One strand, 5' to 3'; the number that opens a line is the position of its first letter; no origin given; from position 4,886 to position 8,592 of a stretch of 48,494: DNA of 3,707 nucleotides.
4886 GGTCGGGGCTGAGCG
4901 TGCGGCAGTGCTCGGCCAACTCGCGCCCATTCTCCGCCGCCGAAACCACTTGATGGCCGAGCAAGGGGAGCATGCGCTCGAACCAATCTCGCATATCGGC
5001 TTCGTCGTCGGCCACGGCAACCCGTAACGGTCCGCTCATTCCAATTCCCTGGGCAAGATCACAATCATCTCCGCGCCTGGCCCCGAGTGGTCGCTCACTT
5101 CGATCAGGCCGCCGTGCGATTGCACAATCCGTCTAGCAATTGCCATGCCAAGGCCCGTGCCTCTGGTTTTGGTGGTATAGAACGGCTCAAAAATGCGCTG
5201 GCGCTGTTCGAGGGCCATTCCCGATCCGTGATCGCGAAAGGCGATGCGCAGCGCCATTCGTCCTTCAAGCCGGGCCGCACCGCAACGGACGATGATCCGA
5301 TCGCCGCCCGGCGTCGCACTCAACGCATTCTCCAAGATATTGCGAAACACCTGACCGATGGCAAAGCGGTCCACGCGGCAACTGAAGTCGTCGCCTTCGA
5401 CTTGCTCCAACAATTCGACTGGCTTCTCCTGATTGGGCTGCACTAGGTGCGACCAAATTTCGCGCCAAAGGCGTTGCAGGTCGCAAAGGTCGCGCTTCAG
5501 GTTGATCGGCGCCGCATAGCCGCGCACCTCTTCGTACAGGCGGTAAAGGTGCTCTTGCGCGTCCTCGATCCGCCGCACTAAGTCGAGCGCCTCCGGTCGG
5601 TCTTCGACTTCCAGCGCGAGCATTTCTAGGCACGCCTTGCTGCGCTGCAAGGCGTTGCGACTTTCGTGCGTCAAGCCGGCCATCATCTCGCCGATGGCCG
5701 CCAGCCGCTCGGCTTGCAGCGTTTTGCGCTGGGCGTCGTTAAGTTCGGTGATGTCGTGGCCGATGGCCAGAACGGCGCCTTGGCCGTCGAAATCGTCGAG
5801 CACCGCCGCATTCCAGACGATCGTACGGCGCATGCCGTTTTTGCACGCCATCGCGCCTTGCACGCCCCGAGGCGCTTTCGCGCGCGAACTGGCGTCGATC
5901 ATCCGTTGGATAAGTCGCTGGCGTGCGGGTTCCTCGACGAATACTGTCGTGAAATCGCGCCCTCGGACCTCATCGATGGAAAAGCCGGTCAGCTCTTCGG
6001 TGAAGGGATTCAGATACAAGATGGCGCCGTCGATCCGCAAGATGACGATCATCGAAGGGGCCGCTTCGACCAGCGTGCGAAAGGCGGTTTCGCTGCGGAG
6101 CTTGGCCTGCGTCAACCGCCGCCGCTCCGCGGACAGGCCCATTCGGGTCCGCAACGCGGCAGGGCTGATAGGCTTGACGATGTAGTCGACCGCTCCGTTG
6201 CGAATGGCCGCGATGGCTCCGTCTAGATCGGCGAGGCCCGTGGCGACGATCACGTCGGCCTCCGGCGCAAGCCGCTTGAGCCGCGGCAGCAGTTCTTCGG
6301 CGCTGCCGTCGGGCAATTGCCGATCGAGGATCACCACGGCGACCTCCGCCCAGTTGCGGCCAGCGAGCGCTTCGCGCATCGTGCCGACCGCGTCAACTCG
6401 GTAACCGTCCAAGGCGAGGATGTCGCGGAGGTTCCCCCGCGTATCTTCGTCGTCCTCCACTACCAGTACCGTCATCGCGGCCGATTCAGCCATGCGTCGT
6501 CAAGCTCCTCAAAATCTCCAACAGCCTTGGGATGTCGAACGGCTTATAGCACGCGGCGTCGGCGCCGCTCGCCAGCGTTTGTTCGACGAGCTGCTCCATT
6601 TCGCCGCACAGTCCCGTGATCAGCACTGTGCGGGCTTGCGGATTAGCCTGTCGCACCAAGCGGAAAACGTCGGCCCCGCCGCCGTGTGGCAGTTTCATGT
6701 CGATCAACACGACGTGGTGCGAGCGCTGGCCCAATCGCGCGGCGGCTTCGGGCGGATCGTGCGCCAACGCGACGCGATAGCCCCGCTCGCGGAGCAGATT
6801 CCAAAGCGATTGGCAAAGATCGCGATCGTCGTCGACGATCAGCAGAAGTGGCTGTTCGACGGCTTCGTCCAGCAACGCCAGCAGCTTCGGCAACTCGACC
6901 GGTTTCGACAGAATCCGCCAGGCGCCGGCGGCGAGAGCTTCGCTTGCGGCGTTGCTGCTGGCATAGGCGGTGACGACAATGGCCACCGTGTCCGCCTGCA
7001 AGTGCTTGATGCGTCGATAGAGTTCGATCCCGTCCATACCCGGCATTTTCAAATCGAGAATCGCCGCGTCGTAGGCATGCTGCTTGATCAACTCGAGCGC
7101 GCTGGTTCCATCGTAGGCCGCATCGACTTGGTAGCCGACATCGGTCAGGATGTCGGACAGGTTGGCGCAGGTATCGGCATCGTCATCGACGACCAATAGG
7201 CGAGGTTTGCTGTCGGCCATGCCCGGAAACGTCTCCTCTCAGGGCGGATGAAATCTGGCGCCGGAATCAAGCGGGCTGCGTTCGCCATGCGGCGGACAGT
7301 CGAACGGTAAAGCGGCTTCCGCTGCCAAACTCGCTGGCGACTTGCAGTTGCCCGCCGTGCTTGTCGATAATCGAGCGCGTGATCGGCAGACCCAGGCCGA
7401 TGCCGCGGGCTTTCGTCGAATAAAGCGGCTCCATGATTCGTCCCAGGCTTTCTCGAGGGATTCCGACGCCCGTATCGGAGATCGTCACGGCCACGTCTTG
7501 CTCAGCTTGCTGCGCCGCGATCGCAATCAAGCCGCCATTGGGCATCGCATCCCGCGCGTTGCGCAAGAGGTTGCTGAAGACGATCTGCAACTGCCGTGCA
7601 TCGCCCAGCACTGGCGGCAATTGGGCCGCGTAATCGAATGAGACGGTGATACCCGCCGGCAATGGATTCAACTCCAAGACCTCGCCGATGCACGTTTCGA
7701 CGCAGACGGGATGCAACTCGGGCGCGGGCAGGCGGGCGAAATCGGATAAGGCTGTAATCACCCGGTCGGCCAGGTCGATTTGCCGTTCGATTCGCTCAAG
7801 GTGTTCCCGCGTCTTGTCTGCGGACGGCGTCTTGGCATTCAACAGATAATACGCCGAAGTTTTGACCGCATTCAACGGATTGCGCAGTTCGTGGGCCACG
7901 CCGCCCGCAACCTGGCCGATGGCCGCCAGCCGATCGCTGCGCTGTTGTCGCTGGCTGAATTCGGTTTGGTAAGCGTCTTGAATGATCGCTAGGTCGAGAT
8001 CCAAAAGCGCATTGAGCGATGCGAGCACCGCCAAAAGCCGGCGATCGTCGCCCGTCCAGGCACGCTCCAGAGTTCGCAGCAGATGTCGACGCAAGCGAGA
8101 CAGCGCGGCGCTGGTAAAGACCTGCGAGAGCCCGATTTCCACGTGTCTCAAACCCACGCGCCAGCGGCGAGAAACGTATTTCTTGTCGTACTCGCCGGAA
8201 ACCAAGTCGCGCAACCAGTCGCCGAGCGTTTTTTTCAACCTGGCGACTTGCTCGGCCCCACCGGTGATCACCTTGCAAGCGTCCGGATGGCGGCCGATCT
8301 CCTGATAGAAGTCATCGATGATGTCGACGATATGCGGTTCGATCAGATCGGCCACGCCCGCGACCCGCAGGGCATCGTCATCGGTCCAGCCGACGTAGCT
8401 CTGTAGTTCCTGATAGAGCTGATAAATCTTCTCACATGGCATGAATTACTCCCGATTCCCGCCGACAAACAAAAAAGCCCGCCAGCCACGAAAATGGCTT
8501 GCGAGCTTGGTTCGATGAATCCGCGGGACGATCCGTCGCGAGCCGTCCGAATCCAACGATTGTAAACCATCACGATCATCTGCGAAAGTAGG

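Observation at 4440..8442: Four-gene translationally coupled phosphorelay from a globin-coupled kinase to an ANTAR antiterminator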

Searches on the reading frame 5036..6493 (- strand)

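Call 3: search_protein_families(library=pfam, proteins=[window:5036-6493:-], max_evalue=0.01)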
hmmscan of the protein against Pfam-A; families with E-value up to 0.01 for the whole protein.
window:5036-6493:- (485 aa): 8 families
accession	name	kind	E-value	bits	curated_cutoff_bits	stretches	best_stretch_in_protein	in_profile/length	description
PF02518.31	HATPase_c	-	3.3e-22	79.5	26.4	1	376-483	3-110/111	Histidine kinase-, DNA gyrase B-, and HSP90-like ATPase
PF00072.30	Response_reg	-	7.8e-19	68.3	30.2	1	9-117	1-109/111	Response regulator receiver domain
PF00989.32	PAS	-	3.5e-12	46.8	22.6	1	138-248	3-113/113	PAS fold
PF08448.16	PAS_4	-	2.7e-08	34.5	23.1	1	143-251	2-108/110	PAS fold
PF13426.13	PAS_9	-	5e-07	30.4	27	1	147-250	2-103/103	PAS domain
PF13188.13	PAS_8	-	7e-07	29.4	21.8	1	138-185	3-47/65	PAS domain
PF00512.31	HisKA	-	0.0011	19.4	26.9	1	268-324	3-58/66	His Kinase A (phospho-acceptor) domain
PF14501.12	HATPase_c_5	-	0.0067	16.8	22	0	376-472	3-94/102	GHKL domain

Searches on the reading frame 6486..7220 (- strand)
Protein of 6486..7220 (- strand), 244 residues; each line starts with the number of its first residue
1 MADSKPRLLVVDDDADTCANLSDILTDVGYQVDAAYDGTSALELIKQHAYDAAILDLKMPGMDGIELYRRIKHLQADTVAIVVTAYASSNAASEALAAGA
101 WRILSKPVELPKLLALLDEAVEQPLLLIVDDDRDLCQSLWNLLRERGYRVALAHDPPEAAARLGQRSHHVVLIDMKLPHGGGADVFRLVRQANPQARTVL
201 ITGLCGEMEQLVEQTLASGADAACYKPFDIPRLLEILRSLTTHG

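Call 3: search_protein_families(library=pfam, proteins=[window:6486-7220:-], max_evalue=0.01)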
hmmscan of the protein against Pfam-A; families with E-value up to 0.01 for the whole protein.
window:6486-7220:- (244 aa): 4 families
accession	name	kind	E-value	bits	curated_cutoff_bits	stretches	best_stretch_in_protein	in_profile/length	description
PF00072.30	Response_reg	-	1e-50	171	30.2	2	9-117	2-110/111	Response regulator receiver domain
PF23198.2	PDE8A_N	-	8e-11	42.5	29.6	1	125-202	12-90/147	PDE8A-like, N-terminal domain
PF20161.5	VpsR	-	0.00011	22.4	23.7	0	7-82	12-85/121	VpsR domain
PF06490.17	FleQ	-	0.002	18.9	22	0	7-60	1-54/108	Flagellar regulatory protein FleQ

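Call 5: search_solved_structures(query=window:6486-7220:-, show_alignments=1)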
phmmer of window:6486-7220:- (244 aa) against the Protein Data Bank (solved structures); distinct sequences matched with E-value up to 0.001: 260 (the best 60 are shown).
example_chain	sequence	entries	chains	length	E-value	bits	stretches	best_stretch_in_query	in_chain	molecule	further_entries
2jvj_A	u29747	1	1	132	1e-15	61.6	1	7-113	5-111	Sporulation initiation phosphotransferase F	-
1pey_A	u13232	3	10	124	1.6e-15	60.9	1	7-113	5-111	Sporulation initiation phosphotransferase F | SPORULATION RESPONSE REGULATORY PROTEIN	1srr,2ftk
1f51_E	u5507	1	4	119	1.9e-15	60.7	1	7-113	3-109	SPORULATION INITIATION PHOSPHOTRANSFERASE F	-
6ifh_A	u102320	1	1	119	2.7e-15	60.2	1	7-119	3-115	Sporulation initiation phosphotransferase F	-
2jvi_A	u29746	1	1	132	2.7e-15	60.2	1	7-113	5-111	Sporulation initiation phosphotransferase F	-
3q15_C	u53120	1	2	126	4.1e-15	59.6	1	6-113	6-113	Sporulation initiation phosphotransferase F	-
1fsp_A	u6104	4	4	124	4.3e-15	59.5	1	7-113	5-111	STAGE 0 SPORULATION PROTEIN F | SPORULATION RESPONSE REGULATORY PROTEIN | Sporulation initiation phosphotransferase F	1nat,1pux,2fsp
1zit_A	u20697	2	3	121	6.1e-15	59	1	7-122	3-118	transcriptional regulator (NtrC family)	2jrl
2jvk_A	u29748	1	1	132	7e-15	58.8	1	7-113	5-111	Sporulation initiation phosphotransferase F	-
5xso_A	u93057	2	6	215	2.1e-14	57.3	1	4-123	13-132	Response regulator FixJ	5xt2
7qz2_A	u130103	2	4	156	3.5e-14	56.6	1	5-114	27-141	Histidine kinase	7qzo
6is1_A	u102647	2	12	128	3.6e-14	56.5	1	7-117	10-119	Response regulator ArlR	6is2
6is3_C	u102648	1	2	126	4e-14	56.4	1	7-117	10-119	Response regulator ArlR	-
1ys6_A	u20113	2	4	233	5.7e-14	55.8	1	5-117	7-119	Transcriptional regulatory protein prrA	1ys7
3dzd_A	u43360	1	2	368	6.8e-14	55.6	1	7-123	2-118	Transcriptional regulator (NtrC family)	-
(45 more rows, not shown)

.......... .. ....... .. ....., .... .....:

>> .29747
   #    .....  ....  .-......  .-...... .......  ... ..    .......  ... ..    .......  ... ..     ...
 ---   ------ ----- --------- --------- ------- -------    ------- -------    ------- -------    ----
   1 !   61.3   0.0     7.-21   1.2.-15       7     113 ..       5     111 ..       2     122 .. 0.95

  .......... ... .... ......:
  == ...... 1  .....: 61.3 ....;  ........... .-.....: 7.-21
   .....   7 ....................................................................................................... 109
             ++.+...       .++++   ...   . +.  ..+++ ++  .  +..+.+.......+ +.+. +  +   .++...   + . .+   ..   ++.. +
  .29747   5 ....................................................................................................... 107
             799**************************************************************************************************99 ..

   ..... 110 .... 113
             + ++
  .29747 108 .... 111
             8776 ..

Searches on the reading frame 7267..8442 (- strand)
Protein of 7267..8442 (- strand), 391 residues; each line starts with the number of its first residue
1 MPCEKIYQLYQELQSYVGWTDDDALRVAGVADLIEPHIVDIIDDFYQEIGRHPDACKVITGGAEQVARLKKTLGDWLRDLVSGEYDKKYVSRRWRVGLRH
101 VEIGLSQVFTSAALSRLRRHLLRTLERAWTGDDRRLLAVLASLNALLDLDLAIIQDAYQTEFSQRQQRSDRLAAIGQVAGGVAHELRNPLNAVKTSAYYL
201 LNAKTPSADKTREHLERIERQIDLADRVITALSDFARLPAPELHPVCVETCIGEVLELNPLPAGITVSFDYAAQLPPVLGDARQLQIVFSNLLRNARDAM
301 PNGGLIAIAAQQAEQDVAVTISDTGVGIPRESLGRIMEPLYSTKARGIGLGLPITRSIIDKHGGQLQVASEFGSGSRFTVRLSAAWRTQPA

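Call 3: search_protein_families(library=pfam, proteins=[window:7267-8442:-], max_evalue=0.01)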
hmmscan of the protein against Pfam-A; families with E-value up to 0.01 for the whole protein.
window:7267-8442:- (391 aa): 6 families
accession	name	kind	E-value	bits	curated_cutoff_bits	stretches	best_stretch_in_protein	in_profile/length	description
PF11563.14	Protoglobin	-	4.7e-33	114.9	25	1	10-161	5-155/158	Protoglobin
PF02518.31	HATPase_c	-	8.1e-24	84.6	26.4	1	280-383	1-108/111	Histidine kinase-, DNA gyrase B-, and HSP90-like ATPase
PF00512.31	HisKA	-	2.1e-11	44.2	26.9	1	176-239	3-64/66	His Kinase A (phospho-acceptor) domain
PF13581.12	HATPase_c_2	-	0.00064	20.2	27.4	1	289-362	40-112/127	Histidine kinase-like ATPase domain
PF14501.12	HATPase_c_5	-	0.0023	18.2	22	1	284-370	5-90/102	GHKL domain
PF13589.12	HATPase_c_3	-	0.009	16.5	25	0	288-370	6-81/137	Histidine kinase-, DNA gyrase B-, and HSP90-like ATPase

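Call 4: search_solved_structures(query=window:7267-8442:-, show_alignments=2)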
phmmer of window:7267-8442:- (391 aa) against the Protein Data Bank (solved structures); distinct sequences matched with E-value up to 0.001: 74 (the best 60 are shown).
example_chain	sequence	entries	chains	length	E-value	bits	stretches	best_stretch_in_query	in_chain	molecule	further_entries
9jfj_A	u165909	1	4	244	1.7e-34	123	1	165-382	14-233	Sensor histidine kinase ZraS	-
3d36_A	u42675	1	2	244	5.5e-28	101.5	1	168-384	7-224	Sporulation kinase B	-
5ohe_A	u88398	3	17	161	6.4e-24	88.1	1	9-160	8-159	Globin-coupled histidine kinase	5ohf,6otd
4gcz_A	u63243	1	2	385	9.3e-23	84.3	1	166-385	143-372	Blue-light photoreceptor, Sensor protein fixL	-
8a3u_A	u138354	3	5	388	1.1e-22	84.1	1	167-385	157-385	Putative Sensory box protein,Sensor protein FixL | Putative Sensory box protein,Putative Sensory box protein,Sensor protein FixL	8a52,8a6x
8a7f_A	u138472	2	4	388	1.1e-22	84.1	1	167-385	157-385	Putative Sensory box protein,Sensor protein FixL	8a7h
9p6i_A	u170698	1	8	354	3.4e-22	82.4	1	144-381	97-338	histidine kinase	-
5idj_A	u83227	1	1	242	5.7e-20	75.1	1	169-382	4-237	Histidine kinase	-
4q20_A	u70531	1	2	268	1.9e-18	70.1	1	177-383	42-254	Sensor protein DivL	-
5uht_A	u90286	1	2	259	2.4e-18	69.8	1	159-381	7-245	Sensor histidine kinase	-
3dge_A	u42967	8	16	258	2.9e-18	69.5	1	161-381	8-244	Sensor protein | Histidine kinase | Sensor histidine kinase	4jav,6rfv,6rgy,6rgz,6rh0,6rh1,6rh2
2c2a_A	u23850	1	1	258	3.2e-18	69.4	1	162-381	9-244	SENSOR HISTIDINE KINASE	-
4jas_A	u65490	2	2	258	4.1e-18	69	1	161-381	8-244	Histidine kinase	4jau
6azr_A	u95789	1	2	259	4.5e-18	68.9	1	159-381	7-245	Sensor histidine kinase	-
3a0r_A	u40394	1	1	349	2.1e-17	66.7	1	154-368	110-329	Sensor protein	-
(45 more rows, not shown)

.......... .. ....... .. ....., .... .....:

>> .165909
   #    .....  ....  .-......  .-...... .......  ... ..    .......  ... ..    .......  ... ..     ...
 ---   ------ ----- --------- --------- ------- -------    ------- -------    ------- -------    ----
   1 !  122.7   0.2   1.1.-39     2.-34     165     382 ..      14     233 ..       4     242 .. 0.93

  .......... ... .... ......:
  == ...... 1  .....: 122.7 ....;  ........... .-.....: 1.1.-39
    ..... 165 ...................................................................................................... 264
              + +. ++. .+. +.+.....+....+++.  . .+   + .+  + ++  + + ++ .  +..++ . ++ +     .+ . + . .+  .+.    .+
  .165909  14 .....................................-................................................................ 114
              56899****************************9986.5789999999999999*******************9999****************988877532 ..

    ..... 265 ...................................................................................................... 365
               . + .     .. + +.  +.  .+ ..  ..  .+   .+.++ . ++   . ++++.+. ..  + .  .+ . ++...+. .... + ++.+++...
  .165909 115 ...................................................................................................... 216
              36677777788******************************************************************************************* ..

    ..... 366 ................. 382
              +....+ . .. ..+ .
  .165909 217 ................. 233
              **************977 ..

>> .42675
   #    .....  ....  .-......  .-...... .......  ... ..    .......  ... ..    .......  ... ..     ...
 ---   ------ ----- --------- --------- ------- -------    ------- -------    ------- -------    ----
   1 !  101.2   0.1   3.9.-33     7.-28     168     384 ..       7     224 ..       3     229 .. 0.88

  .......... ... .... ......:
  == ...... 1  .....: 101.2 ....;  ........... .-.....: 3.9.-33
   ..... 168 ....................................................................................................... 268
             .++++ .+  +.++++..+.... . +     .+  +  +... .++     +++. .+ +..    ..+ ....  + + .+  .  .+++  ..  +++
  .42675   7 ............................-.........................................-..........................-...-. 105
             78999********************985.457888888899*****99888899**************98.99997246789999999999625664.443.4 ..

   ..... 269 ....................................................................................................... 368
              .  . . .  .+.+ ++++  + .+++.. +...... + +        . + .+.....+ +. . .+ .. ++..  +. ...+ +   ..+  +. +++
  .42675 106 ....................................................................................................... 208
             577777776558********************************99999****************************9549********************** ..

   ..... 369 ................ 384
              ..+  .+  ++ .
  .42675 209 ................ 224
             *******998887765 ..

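Call 13: find_related_loci(query=window:7267-8442:-, collection=genome_contigs, flank=10000)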
Query window:7267-8442:- (391 aa) in genome_contigs; peptide patterns used: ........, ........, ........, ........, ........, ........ (x = any residue, [..] = any of these).
514 stretches matched a pattern; 57 encode a relative of the query (tblastn E <= 1e-3); 57 distinct loci.
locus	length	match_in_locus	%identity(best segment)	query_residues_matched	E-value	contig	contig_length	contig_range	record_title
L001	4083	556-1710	59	1-385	6e-151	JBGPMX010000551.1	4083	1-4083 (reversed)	MAG: Planctomycetia bacterium isolate OBJ_0618_7090110_228 k141_10089003_length_4083_cov_9.0000, whole genome shotgun se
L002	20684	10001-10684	38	164-385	5e-34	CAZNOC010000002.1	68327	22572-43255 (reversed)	MAG TPA_asm: uncultured Bifidobacteriaceae bacterium isolate SRP072547_co1_68 genome assembly, contig: NODE_315_length_6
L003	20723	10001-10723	34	151-387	1e-33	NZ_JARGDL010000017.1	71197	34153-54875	Stygiobacter electus strain 09-Me 17, whole genome shotgun sequence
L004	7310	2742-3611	31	111-385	1e-33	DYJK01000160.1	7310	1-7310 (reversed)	MAG TPA_asm: Melioribacter roseus isolate FI88_2_36_12 Afr_mines_FI88_3070_length_7310_cov_4_640110, whole genome shotgu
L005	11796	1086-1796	33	153-385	3e-33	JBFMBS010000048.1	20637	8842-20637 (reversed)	MAG: Bacteroidota bacterium isolate MAG170 MAG170_48, whole genome shotgun sequence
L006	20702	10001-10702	34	153-382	1e-32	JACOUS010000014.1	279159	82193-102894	MAG: Ignavibacteriales bacterium isolate NC_groundwater_78_Ag_B-0.1um_38_923 GD18-4_B1_scaffold_247569, whole genome sho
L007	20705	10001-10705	33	152-382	3e-32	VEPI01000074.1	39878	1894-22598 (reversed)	MAG: Melioribacter sp. isolate MnB_16 Mn-Melioribacter-1_270, whole genome shotgun sequence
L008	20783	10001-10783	31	168-382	2e-30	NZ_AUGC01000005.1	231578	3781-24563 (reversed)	Thermonema rossianum DSM 10300 K384DRAFT_scaffold00004.4_C, whole genome shotgun sequence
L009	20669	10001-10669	36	169-385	5e-30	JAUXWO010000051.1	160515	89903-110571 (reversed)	MAG: Vicinamibacterales bacterium isolate C15_maxbin.114_sub C15_k141_383116, whole genome shotgun sequence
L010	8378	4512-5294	33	146-385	9e-28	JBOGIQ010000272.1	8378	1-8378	MAG: Vicinamibacterales bacterium isolate SD8020_metabat2.bin.2 NODE_601_length_8378_cov_1.715792, whole genome shotgun 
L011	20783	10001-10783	32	146-385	1e-26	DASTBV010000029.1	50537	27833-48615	MAG TPA_asm: Vicinamibacterales bacterium isolate SMAG_U775 k141_1383334, whole genome shotgun sequence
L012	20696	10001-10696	30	168-382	4e-25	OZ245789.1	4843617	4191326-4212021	MAG: Cyclobacteriaceae bacterium isolate 3247b84e-3584-4e25-958f-945ad3fef263 genome assembly, chromosome: 1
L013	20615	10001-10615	34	175-377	2e-24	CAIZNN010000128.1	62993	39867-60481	MAG: Akkermansiaceae bacterium isolate Loc090519-7m_bin-1587 genome assembly, contig: bin-1587:128/282, whole genome sho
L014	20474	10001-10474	39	227-382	9e-24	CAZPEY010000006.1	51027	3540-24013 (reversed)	MAG TPA_asm: uncultured Polyangiaceae bacterium isolate SRP189682_co1_246 genome assembly, contig: NODE_719_length_51027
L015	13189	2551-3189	33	182-382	2e-25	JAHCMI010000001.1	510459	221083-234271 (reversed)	MAG: Rivularia sp. MS3 metaspades-bin-3_0, whole genome shotgun sequence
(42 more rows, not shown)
